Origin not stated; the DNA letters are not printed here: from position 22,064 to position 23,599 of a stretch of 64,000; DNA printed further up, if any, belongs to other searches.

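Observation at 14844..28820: Regulator-less 14-kb carboxylate uptake and conversion block wedged between aconitase paralogs (candidate undescribed pathway)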

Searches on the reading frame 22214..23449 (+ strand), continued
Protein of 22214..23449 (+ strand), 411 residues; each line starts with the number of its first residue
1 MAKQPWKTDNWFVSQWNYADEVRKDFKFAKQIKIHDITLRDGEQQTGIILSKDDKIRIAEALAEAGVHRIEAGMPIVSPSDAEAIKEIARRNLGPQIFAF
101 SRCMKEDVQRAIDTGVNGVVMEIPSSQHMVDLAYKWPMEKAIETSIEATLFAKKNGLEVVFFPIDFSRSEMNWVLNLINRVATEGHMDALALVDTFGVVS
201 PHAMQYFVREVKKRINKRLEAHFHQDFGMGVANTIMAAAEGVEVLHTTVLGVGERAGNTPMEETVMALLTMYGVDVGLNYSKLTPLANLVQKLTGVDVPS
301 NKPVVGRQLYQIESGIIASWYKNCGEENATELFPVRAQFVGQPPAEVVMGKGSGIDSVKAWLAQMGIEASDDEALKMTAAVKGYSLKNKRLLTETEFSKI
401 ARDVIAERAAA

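Call 28: search_solved_structures(query=A1, max_evalue=1e-20, show_alignments=5)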
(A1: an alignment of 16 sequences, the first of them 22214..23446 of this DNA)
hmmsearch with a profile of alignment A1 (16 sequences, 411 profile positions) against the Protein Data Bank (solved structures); distinct sequences matched with E-value up to 1e-20: 10.
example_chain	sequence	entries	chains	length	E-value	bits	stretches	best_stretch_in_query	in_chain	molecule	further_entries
3rmj_A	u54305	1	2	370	1.5e-52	182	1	29-376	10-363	2-isopropylmalate synthase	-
6ktq_A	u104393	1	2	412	1.9e-52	181.6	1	27-405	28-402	Homocitrate synthase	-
3eeg_A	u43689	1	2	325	4.5e-51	177.1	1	28-321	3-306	2-isopropylmalate synthase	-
6e1j_A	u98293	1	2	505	7.1e-47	163.2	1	30-398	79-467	2-isopropylmalate synthase, A genome specific 1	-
3ivs_A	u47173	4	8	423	4.6e-44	154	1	31-383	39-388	Homocitrate synthase, mitochondrial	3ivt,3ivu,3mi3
3ewb_X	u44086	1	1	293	1.3e-39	139.3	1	30-302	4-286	2-isopropylmalate synthase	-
2ztj_A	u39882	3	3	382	6.5e-37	130.4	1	31-403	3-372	Homocitrate synthase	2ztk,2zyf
3a9i_A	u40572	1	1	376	9.2e-37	129.9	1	31-400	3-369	Homocitrate synthase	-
3ble_A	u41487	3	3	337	1.1e-34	123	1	20-336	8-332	Citramalate synthase from Leptospira interrogans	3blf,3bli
4ov4_A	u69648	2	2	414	6.8e-30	107.3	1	29-406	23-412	2-isopropylmalate synthase | isopropylmalate synthase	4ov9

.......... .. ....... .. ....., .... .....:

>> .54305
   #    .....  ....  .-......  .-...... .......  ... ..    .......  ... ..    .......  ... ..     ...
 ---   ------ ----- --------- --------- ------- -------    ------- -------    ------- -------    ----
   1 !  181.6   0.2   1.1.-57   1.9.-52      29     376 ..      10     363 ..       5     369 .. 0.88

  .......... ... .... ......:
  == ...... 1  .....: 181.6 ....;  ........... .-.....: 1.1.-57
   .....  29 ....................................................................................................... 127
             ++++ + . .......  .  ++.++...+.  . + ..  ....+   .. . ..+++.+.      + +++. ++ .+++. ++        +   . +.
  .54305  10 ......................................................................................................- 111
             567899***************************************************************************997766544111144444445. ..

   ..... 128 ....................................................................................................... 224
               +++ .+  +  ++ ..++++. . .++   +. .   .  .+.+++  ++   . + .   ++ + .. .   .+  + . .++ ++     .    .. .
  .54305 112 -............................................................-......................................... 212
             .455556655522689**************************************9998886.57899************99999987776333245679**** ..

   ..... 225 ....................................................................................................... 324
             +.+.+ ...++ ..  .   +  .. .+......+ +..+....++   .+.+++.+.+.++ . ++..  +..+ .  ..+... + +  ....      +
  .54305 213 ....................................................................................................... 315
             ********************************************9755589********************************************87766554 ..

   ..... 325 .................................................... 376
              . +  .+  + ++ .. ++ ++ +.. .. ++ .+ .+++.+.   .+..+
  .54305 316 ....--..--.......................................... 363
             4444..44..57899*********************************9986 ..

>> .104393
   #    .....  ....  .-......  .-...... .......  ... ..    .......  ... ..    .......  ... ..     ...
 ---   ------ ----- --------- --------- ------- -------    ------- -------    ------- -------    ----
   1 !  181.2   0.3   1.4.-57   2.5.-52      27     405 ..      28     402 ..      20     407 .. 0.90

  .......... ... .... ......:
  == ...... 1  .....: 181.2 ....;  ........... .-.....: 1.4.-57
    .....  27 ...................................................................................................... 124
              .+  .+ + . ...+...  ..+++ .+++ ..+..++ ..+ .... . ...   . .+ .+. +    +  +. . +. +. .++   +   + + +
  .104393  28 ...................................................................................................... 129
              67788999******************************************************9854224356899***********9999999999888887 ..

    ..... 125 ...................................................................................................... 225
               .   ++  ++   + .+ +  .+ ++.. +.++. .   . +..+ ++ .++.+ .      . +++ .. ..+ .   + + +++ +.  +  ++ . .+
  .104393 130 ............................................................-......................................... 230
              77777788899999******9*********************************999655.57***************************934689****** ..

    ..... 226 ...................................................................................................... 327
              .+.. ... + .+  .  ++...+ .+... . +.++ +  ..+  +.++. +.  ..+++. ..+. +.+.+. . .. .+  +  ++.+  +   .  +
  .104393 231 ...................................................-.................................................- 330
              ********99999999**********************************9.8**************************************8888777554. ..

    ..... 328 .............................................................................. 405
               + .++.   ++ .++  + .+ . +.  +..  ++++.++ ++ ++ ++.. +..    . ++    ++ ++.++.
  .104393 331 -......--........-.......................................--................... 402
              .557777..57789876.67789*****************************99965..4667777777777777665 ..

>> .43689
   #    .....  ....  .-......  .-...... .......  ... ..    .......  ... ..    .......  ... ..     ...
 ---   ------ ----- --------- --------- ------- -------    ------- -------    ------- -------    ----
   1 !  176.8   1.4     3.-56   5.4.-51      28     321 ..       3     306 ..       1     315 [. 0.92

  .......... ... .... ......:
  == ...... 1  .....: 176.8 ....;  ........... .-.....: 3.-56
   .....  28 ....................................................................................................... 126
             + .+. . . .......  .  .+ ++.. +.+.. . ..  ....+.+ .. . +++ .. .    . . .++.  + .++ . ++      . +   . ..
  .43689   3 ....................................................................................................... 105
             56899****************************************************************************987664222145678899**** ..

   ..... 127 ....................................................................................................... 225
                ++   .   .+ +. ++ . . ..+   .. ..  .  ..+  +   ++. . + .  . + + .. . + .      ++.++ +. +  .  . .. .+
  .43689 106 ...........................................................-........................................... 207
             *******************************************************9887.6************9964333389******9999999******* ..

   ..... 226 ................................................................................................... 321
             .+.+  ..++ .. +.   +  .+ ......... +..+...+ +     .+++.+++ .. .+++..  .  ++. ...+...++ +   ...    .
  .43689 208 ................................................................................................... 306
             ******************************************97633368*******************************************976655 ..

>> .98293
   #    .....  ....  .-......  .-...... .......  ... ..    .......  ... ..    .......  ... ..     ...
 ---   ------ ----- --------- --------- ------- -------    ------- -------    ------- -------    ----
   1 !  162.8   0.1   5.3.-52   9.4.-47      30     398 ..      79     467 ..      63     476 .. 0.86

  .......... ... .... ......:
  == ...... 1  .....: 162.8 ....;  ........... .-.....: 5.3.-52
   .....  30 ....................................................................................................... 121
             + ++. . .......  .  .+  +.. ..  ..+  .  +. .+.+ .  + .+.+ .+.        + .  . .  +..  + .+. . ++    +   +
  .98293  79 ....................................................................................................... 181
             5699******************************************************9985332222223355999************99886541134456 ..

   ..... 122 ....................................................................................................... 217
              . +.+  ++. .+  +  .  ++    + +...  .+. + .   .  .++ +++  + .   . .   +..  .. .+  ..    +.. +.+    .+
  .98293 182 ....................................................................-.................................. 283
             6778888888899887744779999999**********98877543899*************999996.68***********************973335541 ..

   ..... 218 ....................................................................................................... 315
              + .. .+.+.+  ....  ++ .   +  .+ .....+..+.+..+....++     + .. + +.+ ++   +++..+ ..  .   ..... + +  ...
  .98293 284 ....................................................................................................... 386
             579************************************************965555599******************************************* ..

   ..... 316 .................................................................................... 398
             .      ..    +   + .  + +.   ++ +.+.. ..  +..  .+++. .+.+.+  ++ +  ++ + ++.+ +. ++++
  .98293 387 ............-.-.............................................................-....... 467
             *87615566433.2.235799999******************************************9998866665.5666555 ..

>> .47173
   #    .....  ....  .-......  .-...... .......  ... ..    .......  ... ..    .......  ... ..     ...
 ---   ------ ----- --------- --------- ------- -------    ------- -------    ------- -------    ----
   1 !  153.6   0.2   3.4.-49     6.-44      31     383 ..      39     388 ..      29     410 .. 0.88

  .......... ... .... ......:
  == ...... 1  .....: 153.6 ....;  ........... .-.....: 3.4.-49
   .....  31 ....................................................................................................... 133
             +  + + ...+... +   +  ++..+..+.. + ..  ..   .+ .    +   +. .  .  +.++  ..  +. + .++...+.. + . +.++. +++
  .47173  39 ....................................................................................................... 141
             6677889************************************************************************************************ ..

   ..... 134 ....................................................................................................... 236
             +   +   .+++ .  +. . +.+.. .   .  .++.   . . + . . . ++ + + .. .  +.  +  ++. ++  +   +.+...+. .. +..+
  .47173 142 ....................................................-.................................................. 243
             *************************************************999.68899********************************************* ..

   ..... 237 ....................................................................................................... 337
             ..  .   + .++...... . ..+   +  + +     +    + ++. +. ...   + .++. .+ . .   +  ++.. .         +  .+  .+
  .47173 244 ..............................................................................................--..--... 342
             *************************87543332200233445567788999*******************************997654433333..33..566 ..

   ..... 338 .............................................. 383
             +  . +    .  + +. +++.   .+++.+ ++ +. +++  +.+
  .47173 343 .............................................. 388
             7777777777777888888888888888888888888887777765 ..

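Call 32: find_encoding_contigs(protein=P0008, flank=10000, max_places=2)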
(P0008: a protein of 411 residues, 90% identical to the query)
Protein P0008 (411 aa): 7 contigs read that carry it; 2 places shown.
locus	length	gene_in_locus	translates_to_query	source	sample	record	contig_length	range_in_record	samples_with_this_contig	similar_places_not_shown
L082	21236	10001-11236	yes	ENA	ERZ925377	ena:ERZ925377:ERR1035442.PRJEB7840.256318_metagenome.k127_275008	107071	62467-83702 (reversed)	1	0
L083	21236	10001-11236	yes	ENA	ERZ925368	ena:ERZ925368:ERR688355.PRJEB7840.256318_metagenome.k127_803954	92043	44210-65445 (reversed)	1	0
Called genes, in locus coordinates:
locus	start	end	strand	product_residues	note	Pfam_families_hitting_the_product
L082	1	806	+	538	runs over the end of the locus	PF02776:TPP_enzyme_N, PF00205:TPP_enzyme_M, PF02775:TPP_enzyme_C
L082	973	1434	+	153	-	PF07331:TctB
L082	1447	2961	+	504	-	PF01970:TctA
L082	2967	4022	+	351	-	PF00180:Iso_dh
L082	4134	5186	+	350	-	PF02558:ApbA, PF03721:UDPG_MGDP_dh_N (weak), PF08546:ApbA_C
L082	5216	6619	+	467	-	PF00330:Aconitase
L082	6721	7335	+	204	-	PF00694:Aconitase_C, PF27512:LeuD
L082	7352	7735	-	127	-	PF04241:DUF423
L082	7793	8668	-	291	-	PF04909:Amidohydro_2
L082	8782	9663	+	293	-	-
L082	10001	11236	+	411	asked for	PF00682:HMGL-like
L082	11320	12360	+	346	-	PF00753:Lactamase_B, PF00581:Rhodanese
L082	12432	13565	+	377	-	PF00296:Bac_luciferase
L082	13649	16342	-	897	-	PF00330:Aconitase, PF00694:Aconitase_C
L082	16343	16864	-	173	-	PF13899:Thioredoxin_7 (weak), PF13098:Thioredoxin_2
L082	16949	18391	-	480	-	PF03972:MmgE_PrpD_N, PF19305:MmgE_PrpD_C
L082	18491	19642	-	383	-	PF00285:Citrate_synt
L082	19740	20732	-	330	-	PF00056:Ldh_1_N, PF02866:Ldh_1_C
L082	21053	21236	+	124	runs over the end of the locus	PF01127:Sdh_cyt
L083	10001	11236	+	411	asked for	PF00682:HMGL-like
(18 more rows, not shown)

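Call 33: find_encoding_contigs(protein=P0036, flank=10000, max_places=2)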
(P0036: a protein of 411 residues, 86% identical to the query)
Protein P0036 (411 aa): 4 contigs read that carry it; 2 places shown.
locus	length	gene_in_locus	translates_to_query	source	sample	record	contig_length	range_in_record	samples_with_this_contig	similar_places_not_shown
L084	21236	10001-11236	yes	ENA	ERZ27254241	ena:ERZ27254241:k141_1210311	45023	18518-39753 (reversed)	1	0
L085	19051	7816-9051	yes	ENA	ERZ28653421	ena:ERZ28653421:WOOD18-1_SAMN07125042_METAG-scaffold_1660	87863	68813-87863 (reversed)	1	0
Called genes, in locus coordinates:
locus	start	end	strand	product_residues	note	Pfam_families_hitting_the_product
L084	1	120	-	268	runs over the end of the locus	PF02698:DUF218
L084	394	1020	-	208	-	PF03795:YCII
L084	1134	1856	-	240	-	-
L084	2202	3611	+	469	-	PF00330:Aconitase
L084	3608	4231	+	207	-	PF00694:Aconitase_C, PF27512:LeuD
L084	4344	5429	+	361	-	PF01408:GFO_IDH_MocA, PF22725:GFO_IDH_MocA_C3, PF02894:GFO_IDH_MocA_C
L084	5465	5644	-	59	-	-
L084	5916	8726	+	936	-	PF02629:CoA_binding, PF13380:CoA_binding_2, PF13607:Succ_CoA_lig, PF19045:Ligase_CoA_2, PF13549:ATP-grasp_5, PF13302:Acetyltransf_3, PF00583:Acetyltransf_1 (weak)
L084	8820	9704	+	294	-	PF01522:Polysacc_deac_1 (weak)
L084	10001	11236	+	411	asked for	PF00682:HMGL-like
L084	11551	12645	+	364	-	PF02746:MR_MLE_N, PF13378:MR_MLE_C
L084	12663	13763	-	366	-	PF00364:Biotin_lipoyl, PF25997:BSH_YhbJ (faint), PF02817:E3_binding, PF00198:2-oxoacid_dh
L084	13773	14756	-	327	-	PF02779:Transket_pyr, PF02780:Transketolase_C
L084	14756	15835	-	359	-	PF00676:E1_dh, PF02775:TPP_enzyme_C, PF13292:DXP_synthase_N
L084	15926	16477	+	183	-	-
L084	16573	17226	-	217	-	-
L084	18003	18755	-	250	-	PF00701:DHDPS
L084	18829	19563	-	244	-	PF03737:RraA-like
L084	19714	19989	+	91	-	PF13560:HTH_31, PF01381:HTH_3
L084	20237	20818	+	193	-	PF13274:SocA_Panacea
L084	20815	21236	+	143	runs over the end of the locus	-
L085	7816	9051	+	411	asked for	PF00682:HMGL-like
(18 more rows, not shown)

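Call 34: find_encoding_contigs(protein=P0048, flank=10000, max_places=2)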
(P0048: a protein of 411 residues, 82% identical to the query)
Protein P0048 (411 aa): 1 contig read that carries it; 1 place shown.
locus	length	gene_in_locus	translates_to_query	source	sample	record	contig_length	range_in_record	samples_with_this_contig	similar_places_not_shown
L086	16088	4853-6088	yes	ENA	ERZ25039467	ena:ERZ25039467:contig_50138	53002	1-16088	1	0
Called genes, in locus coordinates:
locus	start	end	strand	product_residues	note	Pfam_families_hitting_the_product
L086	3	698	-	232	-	?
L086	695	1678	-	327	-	PF02653:BPD_transp_2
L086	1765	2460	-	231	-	PF00005:ABC_tran, PF13304:AAA_21 (faint)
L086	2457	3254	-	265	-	PF00005:ABC_tran, PF13304:AAA_21 (faint)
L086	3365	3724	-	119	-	PF13458:Peripla_BP_6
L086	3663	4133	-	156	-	PF13433:Peripla_BP_5, PF13458:Peripla_BP_6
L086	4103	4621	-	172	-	PF13433:Peripla_BP_5 (weak), PF13458:Peripla_BP_6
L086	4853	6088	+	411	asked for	PF00682:HMGL-like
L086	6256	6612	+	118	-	PF00557:Peptidase_M24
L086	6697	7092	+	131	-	PF00391:PEP-utilizers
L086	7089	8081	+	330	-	PF00389:2-Hacid_dh, PF02826:2-Hacid_dh_C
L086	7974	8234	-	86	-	-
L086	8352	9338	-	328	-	PF03401:TctC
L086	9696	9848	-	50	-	-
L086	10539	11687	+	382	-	PF00384:Molybdopterin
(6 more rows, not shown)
